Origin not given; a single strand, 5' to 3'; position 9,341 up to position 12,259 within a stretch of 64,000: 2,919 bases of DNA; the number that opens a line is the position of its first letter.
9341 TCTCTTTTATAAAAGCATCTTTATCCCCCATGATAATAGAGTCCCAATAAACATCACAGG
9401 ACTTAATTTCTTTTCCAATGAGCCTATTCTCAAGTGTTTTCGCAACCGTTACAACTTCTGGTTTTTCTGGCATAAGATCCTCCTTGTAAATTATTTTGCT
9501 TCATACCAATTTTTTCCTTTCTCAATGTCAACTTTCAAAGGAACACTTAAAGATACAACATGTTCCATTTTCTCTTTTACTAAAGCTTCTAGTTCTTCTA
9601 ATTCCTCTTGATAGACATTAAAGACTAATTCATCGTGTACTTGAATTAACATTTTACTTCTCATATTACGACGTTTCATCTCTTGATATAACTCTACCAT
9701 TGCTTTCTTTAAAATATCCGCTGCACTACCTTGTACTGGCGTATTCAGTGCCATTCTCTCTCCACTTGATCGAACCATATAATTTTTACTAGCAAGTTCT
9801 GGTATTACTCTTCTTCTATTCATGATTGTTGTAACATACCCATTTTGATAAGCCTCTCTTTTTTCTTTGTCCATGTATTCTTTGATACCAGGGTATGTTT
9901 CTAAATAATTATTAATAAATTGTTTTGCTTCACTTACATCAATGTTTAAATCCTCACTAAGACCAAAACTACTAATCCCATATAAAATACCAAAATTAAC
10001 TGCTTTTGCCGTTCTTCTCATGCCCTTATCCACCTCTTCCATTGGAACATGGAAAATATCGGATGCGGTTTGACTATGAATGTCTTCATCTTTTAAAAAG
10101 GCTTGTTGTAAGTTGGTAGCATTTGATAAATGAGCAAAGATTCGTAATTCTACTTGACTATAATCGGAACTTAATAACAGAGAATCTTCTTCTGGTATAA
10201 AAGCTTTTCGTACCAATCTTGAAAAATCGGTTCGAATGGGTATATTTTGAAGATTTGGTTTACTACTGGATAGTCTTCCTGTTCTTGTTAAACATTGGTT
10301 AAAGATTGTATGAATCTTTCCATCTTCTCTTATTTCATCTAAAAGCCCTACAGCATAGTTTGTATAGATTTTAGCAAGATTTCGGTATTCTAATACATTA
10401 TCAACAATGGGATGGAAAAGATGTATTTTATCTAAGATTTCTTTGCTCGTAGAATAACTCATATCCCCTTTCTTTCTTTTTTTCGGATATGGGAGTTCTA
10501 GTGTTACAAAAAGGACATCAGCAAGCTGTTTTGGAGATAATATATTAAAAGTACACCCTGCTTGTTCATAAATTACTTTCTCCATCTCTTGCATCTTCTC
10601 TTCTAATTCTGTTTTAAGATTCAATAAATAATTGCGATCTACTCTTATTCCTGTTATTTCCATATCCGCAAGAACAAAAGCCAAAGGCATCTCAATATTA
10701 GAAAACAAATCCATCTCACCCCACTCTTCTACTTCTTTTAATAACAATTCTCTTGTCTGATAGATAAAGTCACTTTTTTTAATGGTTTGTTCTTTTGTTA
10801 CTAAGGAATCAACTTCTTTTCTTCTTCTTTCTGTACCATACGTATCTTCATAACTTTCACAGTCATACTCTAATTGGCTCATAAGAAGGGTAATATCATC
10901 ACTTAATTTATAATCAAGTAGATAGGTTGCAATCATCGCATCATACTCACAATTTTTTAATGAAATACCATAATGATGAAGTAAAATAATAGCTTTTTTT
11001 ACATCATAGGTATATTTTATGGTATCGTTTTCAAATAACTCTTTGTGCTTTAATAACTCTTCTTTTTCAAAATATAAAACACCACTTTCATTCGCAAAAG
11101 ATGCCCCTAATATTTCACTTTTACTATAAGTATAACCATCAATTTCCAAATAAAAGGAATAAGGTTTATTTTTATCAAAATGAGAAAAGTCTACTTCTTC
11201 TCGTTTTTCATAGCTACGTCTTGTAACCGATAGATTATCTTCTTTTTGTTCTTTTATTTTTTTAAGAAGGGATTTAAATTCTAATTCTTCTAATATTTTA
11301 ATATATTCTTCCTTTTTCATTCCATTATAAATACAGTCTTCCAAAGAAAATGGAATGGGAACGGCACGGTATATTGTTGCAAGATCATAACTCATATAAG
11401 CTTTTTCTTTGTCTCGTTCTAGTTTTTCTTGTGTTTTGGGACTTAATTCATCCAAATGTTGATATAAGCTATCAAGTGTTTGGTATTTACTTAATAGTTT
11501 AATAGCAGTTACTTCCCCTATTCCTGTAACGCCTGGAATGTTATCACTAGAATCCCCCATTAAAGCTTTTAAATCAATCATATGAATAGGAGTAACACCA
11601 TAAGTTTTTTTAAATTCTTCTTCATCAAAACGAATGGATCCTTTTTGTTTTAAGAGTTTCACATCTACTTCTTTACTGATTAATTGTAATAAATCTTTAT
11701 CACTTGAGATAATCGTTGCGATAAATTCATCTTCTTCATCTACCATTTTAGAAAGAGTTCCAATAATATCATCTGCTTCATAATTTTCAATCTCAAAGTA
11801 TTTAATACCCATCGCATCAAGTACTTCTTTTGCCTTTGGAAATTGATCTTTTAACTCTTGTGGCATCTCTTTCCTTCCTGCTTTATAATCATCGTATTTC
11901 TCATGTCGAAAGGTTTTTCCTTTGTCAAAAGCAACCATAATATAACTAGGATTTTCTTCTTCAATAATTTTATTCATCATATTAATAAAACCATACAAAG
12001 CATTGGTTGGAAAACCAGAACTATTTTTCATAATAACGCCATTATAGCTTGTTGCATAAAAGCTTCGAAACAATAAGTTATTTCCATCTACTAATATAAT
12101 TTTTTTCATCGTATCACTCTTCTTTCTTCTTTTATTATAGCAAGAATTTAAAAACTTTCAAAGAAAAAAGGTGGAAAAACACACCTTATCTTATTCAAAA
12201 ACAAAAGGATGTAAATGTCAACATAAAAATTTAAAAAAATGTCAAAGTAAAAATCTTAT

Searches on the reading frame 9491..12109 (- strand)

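Call 69: search_protein_families(library=pfam, proteins=[window:9491-12109:-], max_evalue=0.001)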
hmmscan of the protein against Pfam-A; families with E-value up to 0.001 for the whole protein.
window:9491-12109:- (872 aa): 4 families
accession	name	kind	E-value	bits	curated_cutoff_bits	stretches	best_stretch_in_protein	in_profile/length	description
PF00476.26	DNA_pol_A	-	4.2e-152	506.9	34.3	1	493-870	2-381/381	DNA polymerase family A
PF02739.22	5_3_exonuc_N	-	4.2e-59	199.4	34.3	1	3-171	1-164/164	5'-3' exonuclease, N-terminal resolvase-like domain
PF01367.25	5_3_exonuc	-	4.1e-33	114.2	40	1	172-266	1-96/97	5'-3' exonuclease, C-terminal SAM fold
PF22619.2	DNA_polI_exo1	-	1.3e-18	67.6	27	1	319-451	1-139/140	DNA polymerase I, ribonuclease H-like domain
